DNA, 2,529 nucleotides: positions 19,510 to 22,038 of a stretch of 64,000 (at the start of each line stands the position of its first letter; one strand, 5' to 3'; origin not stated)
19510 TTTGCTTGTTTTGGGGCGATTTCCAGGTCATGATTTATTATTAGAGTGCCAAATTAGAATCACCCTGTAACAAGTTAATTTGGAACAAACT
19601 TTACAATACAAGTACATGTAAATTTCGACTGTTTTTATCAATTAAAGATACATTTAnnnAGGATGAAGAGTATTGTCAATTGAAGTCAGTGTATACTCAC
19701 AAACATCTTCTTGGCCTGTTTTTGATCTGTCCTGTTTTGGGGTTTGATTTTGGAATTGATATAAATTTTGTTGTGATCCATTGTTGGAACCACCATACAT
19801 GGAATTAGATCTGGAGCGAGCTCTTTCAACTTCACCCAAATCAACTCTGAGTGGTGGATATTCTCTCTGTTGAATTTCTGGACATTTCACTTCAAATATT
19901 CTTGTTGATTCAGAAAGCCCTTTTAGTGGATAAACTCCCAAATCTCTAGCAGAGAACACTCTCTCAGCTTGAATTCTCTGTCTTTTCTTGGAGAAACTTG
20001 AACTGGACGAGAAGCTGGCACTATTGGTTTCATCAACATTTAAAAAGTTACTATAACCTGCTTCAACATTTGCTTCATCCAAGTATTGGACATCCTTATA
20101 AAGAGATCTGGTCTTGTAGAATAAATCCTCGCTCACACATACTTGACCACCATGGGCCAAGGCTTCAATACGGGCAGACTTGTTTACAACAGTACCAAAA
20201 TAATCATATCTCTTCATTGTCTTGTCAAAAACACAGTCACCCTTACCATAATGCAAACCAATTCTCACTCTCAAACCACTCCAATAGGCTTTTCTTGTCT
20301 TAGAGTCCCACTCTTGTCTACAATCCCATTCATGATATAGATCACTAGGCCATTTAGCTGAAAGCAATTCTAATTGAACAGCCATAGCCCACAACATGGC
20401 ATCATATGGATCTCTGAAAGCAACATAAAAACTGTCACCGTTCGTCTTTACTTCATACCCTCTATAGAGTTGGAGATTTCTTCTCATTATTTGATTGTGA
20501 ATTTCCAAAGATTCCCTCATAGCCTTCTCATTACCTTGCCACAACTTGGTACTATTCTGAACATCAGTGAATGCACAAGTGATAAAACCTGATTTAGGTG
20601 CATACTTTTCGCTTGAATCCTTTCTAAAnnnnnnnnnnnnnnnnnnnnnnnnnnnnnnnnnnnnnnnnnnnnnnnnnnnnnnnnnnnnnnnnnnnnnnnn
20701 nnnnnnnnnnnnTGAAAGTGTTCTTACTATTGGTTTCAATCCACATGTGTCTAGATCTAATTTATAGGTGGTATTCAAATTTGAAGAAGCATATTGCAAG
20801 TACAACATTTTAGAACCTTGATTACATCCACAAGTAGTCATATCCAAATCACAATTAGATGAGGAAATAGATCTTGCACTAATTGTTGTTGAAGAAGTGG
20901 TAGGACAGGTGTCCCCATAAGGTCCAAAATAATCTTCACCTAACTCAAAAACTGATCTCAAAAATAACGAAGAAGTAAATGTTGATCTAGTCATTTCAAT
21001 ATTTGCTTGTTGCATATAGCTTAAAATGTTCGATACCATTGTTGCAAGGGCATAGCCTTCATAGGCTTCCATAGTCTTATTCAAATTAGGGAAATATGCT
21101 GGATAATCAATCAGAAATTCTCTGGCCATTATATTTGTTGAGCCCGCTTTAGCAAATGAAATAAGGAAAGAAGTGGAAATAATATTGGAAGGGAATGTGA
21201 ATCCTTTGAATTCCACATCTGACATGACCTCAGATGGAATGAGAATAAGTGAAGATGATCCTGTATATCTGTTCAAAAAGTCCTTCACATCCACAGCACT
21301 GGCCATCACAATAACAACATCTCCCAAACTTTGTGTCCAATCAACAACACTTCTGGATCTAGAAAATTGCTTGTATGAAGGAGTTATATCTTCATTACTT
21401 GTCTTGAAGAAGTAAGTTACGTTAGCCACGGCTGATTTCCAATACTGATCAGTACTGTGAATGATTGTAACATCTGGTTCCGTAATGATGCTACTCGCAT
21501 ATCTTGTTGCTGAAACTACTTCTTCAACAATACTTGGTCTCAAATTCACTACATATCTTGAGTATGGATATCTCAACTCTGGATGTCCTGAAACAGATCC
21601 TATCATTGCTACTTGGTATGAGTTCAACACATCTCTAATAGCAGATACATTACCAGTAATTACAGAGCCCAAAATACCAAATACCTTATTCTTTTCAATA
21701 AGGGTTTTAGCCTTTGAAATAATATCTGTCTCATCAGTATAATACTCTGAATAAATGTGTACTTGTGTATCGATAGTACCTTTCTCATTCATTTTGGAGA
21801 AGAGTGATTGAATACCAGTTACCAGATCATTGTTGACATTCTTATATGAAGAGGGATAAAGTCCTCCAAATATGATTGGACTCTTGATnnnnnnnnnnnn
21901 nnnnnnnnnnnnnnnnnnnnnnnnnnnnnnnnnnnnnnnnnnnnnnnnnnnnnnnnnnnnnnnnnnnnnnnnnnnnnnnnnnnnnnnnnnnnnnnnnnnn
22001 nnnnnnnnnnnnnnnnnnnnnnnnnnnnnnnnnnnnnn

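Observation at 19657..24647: Trypanosomatid-style receptor adenylate cyclase: two PBP-type ectodomains, TM helix, then cyclase directly, with a thrice-repeated C-x-C-N-Q-G signature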

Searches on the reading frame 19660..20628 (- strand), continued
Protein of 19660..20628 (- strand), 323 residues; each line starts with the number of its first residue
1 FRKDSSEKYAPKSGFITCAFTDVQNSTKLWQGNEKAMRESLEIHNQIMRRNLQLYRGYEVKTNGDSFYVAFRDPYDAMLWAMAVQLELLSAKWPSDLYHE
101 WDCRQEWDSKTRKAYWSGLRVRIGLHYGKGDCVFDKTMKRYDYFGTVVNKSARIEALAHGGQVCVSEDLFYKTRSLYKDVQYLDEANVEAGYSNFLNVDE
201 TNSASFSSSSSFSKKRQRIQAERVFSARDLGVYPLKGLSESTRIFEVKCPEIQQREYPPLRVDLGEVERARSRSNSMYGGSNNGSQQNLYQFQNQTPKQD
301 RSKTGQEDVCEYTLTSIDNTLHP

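Call 35: list_cluster_members(proteins=[P0016, P0017, P0018, P0019, P0021, P0023, P0024, P0039, P0086, P0008])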
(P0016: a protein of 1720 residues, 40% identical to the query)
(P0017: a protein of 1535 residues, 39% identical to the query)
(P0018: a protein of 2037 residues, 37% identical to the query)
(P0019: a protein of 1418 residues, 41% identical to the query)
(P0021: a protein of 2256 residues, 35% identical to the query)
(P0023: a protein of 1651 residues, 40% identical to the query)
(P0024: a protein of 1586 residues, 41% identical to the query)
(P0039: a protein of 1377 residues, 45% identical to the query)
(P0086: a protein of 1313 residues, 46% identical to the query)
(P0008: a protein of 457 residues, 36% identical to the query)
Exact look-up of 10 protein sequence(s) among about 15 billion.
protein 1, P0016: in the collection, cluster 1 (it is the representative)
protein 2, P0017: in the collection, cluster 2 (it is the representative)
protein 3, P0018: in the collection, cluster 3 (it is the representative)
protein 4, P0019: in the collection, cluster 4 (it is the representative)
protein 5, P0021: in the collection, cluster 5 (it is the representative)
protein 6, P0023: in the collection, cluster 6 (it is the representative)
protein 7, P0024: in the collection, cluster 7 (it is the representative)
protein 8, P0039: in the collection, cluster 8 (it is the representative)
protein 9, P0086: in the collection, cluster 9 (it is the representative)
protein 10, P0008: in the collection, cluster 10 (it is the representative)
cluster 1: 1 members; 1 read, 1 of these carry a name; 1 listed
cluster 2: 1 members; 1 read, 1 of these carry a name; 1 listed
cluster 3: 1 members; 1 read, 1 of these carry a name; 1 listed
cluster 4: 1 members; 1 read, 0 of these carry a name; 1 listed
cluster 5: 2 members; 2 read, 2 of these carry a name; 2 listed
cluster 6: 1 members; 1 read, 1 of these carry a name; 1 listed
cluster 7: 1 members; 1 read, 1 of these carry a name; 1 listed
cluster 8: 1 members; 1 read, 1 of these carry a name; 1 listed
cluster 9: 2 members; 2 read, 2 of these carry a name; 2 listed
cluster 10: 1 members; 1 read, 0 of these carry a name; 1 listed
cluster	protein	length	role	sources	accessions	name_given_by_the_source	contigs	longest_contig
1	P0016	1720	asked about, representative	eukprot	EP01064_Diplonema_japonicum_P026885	TRINITY_DN3848_c0_g1_i2.p1 TRINITY_DN3848_c0_g1~~TRINITY_DN3848_c0_g1_i2.p1 ORF ...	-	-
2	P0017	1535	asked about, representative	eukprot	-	Hpha_TRINITY_DN19295_c0_g1::TRINITY_DN19295_c0_g1_i1::g.194366::m.194366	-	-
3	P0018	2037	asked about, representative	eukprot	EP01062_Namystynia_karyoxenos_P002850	TRINITY_DN109_c0_g1_i2.p1 TRINITY_DN109_c0_g1~~TRINITY_DN109_c0_g1_i2.p1 ORF ...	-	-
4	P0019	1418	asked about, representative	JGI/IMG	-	-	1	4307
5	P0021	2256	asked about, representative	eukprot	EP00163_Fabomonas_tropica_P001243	TRINITY_DN1094_c0_g2_i1.p1 TRINITY_DN1094_c0_g2~~TRINITY_DN1094_c0_g2_i1.p1 ORF ...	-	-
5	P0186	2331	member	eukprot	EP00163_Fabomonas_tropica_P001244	TRINITY_DN1094_c0_g2_i2.p1 TRINITY_DN1094_c0_g2~~TRINITY_DN1094_c0_g2_i2.p1 ORF ...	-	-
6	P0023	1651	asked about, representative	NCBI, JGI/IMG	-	class 3 adenylate cyclase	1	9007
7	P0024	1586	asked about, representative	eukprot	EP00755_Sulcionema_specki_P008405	Sspe_Gene.40844::Locus_19730_Transcript_1_1_Confidence_1.000_Length_5161::g.40844::m.40844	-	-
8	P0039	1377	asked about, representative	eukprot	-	Hpha_TRINITY_DN10122_c0_g1::TRINITY_DN10122_c0_g1_i1::g.131622::m.131622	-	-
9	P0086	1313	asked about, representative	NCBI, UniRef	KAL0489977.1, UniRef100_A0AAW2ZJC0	adenylate cyclase [Acrasis kona] | Adenylate cyclase n=1 Tax=Acrasis kona TaxID=1008807 RepID=A0AAW2ZJC0_9EUKA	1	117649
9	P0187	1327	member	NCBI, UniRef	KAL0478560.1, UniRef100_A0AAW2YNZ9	hypothetical protein AKO1_004463 [Acrasis kona] | Guanylate cyclase domain-containing protein n=1 Tax=Acrasis kona TaxID=1008807 ...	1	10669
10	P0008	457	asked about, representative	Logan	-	-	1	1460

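Call 65: search_protein_families(library=pfam, proteins=[P0058, P0079, P0088, P0040], max_evalue=0.1)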
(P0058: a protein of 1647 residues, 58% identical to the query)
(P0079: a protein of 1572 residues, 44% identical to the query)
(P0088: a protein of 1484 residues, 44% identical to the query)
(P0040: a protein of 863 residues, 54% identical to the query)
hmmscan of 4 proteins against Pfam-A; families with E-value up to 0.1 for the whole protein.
P0058 (1647 aa): 4 families
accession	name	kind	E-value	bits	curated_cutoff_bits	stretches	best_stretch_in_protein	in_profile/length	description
PF13458.12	Peripla_BP_6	-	3.5e-22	80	31.7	2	122-219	65-159/343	Periplasmic binding protein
PF00211.25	Guanylate_cyc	-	9e-18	64.9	21.9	1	1400-1568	2-161/183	Adenylate and Guanylate cyclase catalytic domain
PF01094.35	ANF_receptor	-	2.4e-05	24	25.4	1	54-222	6-146/353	Receptor family ligand binding region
PF25495.1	Peripla_BP_A-cyclase_1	-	0.04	14.3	27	0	181-262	2-89/144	Adenylate cyclase, periplasmic binding protein-like domain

P0079 (1572 aa): 8 families
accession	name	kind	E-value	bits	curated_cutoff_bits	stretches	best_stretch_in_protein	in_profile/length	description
PF13458.12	Peripla_BP_6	-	1.7e-46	159.9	31.7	3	26-339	8-311/343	Periplasmic binding protein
PF00211.25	Guanylate_cyc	-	2.2e-28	99.5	21.9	1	1168-1329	5-156/183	Adenylate and Guanylate cyclase catalytic domain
PF25493.1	Peripla_BP_A-cyclase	-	2.2e-18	66.9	27.2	2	650-751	224-328/373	Adenylate cyclase, periplasmic binding protein-like domain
PF01094.35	ANF_receptor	-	2e-09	37.4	25.4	1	44-235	7-201/353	Receptor family ligand binding region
PF13433.12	Peripla_BP_5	-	0.00046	19.8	27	1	28-95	9-77/363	Periplasmic binding protein domain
PF00335.26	Tetraspanin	-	0.018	15.2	32.1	1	1090-1195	39-104/225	Tetraspanin family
PF14577.11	SEO_C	-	0.02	14.8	26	1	1168-1247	125-204/232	Sieve element occlusion C-terminus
PF25495.1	Peripla_BP_A-cyclase_1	-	0.034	14.5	27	0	142-229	2-97/144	Adenylate cyclase, periplasmic binding protein-like domain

P0088 (1484 aa): 3 families
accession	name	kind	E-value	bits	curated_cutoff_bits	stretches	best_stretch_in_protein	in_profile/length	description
PF13458.12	Peripla_BP_6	-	7.4e-31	108.5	31.7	3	353-648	22-309/343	Periplasmic binding protein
PF00211.25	Guanylate_cyc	-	6e-23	81.8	21.9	1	1155-1319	4-156/183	Adenylate and Guanylate cyclase catalytic domain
PF01094.35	ANF_receptor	-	1.9e-05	24.4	25.4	0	356-542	6-197/353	Receptor family ligand binding region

P0040 (863 aa): 5 families
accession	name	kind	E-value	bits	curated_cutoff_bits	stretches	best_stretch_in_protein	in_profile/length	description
PF13458.12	Peripla_BP_6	-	2e-20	74.2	31.7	2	124-276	69-218/343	Periplasmic binding protein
PF00211.25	Guanylate_cyc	-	5.5e-20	72.2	21.9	1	545-702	4-150/183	Adenylate and Guanylate cyclase catalytic domain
PF01094.35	ANF_receptor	-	3.7e-05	23.4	25.4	1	65-274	9-203/353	Receptor family ligand binding region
PF15102.11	TMEM154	-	0.0031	17.8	30.3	1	491-540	47-96/153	TMEM154 protein family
PF11767.14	SET_assoc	-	0.071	13.2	24.1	0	582-611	17-46/66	Histone lysine methyltransferase SET associated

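Call 73: predict_structure(alignment_id=A3)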
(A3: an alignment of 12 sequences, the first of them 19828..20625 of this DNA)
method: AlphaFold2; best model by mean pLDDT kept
length: 266 residues; sequences in the alignment: 12
mean_pLDDT: 82.0   pTM: 0.81
mean pLDDT of the five models: 82.0, 79.8, 79.7, 79.0, 78.9
residues with pLDDT >= 90: 157; 70-90: 47; 50-70: 25; < 50: 37
segments of 3 or more residues with pLDDT < 50: 1-3, 186-217
pLDDT, mean of each block of 10 residues (from residue 1): 68 95 96 97 97 94 96 94 91 94 86 87 96 92 95 94 95 79 51 39 37 47 79 91 86 73 53
secondary structure, 60 per line:
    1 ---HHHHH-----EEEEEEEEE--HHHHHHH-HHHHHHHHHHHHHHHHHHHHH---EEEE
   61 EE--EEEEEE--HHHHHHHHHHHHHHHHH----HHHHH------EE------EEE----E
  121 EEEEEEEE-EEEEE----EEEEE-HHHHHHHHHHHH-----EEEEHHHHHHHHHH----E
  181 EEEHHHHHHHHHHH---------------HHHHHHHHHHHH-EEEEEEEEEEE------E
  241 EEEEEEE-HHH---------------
elements in order: H4-8 E14-22 H25-31 H33-53 E57-62 E65-70 H73-89 H94-98 E113-115 E120-128 E130-134 E139-143 H145-156 E162-165 H166-175 E180-183 H184-194 H210-221 E223-233 E240-247

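Call 75: fold_search(model_id=the predicted structure, library=pdb)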
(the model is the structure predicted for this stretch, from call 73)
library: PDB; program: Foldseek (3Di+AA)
matches with E <= 10: 766; with E <= 0.001: 187
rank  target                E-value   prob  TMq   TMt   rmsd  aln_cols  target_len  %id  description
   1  1fx4                  3.5e-18  1.00  0.68  0.78   5.8       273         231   26  STRUCTURE ANALYSIS OF ADENYLATE CYCLASES FROM TRYPANOSOMA BRUCEI IN THEIR MONOMERIC STATE (released 2001-02-28)
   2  1fx2                  8.2e-18  1.00  0.71  0.80   4.0       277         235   26  STRUCTURAL ANALYSIS OF ADENYLATE CYCLASES FROM TRYPANOSOMA BRUCEI IN THEIR MONOMERIC STATE (released 2001-02-28)
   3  4wp8_B                6.2e-13  1.00  0.51  0.79   8.9       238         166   21  Crystal structure of Adenylyl cyclase Ma1120 from Mycobacterium Avium in complex with 2'5'-DD-3'-ATP and Manganese ion (released 2015-09-02)
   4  4wpa_B                8.9e-13  1.00  0.52  0.84   6.2       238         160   21  Crystal structure of Adenylyl cyclase Ma1120 from Mycobacterium Avium bound to Pyrophosphate and Calcium (released 2015-09-02)
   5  5d0e_B                1.7e-12  1.00  0.51  0.81   8.4       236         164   21  Crystal Structure of an adenylyl cyclase Ma1120-Cat in complex with GTP and calcium from Mycobacterium avium (released 2016-08-10)
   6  5d0e_A                2.2e-12  1.00  0.49  0.79   9.6       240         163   20  Crystal Structure of an adenylyl cyclase Ma1120-Cat in complex with GTP and calcium from Mycobacterium avium (released 2016-08-10)
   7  4wp9_A                2.3e-12  1.00  0.51  0.80   9.0       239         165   21  Crystal structure of Adenylyl cyclase MA1120 from Mycobacterium Avium bound to 2'5'-DD-3'-ATP, Calcium and Magnesium i (released 2015-09-02)
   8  5d0g_A                3.5e-12  1.00  0.51  0.81   8.0       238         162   20  Crystal structure of triple mutant (KDA to EGY) of adenylyl cyclase Ma1120 from Mycobacterium avium in complex with GT (released 2016-08-10)
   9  4wpa_A                6.1e-12  1.00  0.51  0.84   6.4       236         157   21  Crystal structure of Adenylyl cyclase Ma1120 from Mycobacterium Avium bound to Pyrophosphate and Calcium (released 2015-09-02)
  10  4wp3_F                6.4e-12  1.00  0.51  0.72   7.9       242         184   22  Crystal Structure of Adenylyl cyclase from Mycobacterium avium Ma1120 wild type (released 2015-09-02)
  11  4wp9_B                6.8e-12  1.00  0.49  0.80   9.4       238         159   21  Crystal structure of Adenylyl cyclase MA1120 from Mycobacterium Avium bound to 2'5'-DD-3'-ATP, Calcium and Magnesium i (released 2015-09-02)
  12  4wp8_A                7.7e-12  1.00  0.51  0.81   4.7       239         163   21  Crystal structure of Adenylyl cyclase Ma1120 from Mycobacterium Avium in complex with 2'5'-DD-3'-ATP and Manganese ion (released 2015-09-02)
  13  5d0h_A                7.7e-12  1.00  0.50  0.80   8.4       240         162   20  Crystal Structure of triple mutant (KDA to EGY) of an adenylyl cyclase Ma1120 from Mycobacterium avium in complex with (released 2016-08-10)
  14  5d0h_B                8.2e-12  1.00  0.49  0.79   9.2       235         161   20  Crystal Structure of triple mutant (KDA to EGY) of an adenylyl cyclase Ma1120 from Mycobacterium avium in complex with (released 2016-08-10)
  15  4wp3_C                9.8e-12  1.00  0.50  0.70   7.2       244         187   21  Crystal Structure of Adenylyl cyclase from Mycobacterium avium Ma1120 wild type (released 2015-09-02)
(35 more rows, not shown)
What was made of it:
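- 19843..20592 (-): Class III cyclase homology domain (residues ~1296-1545). Catalytic residues are D1305, K1344, D1348, D1425, N1432 and R1436. It contains a low-complexity insert of about 45 aa (residues 1466-1510, 19948-20082). AF2 gives pLDDT 82, and the top Foldseek hits are 1FX4 and 1FX2 (calls 73, 75).
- On Class III nucleotidyl cyclases (PF00211), adenylate-specific, homodimeric type: The AF2 model matches 1FX2 and 1FX4 at TMt 0.78-0.80 (call 75).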

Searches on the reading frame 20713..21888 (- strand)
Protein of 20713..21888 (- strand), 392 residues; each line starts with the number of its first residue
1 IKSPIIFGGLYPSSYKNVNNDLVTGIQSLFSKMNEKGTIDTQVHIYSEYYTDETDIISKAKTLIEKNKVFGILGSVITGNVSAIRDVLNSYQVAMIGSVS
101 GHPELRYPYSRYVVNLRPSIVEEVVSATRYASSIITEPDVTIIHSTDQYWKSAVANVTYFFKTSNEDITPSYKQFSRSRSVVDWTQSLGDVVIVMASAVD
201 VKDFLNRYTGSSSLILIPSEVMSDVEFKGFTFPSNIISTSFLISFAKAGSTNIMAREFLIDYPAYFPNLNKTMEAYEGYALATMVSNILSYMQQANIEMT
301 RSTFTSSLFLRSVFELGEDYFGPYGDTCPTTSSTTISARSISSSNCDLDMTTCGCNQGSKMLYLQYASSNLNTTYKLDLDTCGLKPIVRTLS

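Call 7: search_protein_families(library=pfam, proteins=[window:20713-21888:-], max_evalue=1)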
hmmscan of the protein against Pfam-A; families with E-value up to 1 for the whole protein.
seq(392 aa): 4 families
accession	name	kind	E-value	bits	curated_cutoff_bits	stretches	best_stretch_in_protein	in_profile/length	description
PF13458.12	Peripla_BP_6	-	1.4e-08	35.2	31.7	1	14-124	13-125/343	Periplasmic binding protein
PF25493.1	Peripla_BP_A-cyclase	-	2.6e-05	23.8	27.2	1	257-334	259-333/373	Adenylate cyclase, periplasmic binding protein-like domain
PF01094.35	ANF_receptor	-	0.011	15.2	25.4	1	57-206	40-195/353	Receptor family ligand binding region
PF18128.7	HydF_dimer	-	0.1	13.1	23.4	1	191-247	43-96/99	Hydrogen maturase F dimerization domain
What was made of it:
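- On Type-I periplasmic binding proteins, Peripla_BP_6/HAAT: PF13458 is above threshold for M1, M2 and M3 (call 7).
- All three modules score better against generic PF13458 than against the trypanosomatid-AC family PF25493 (call 7). PF01094 (ANF_receptor) matches M1 (call 7).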
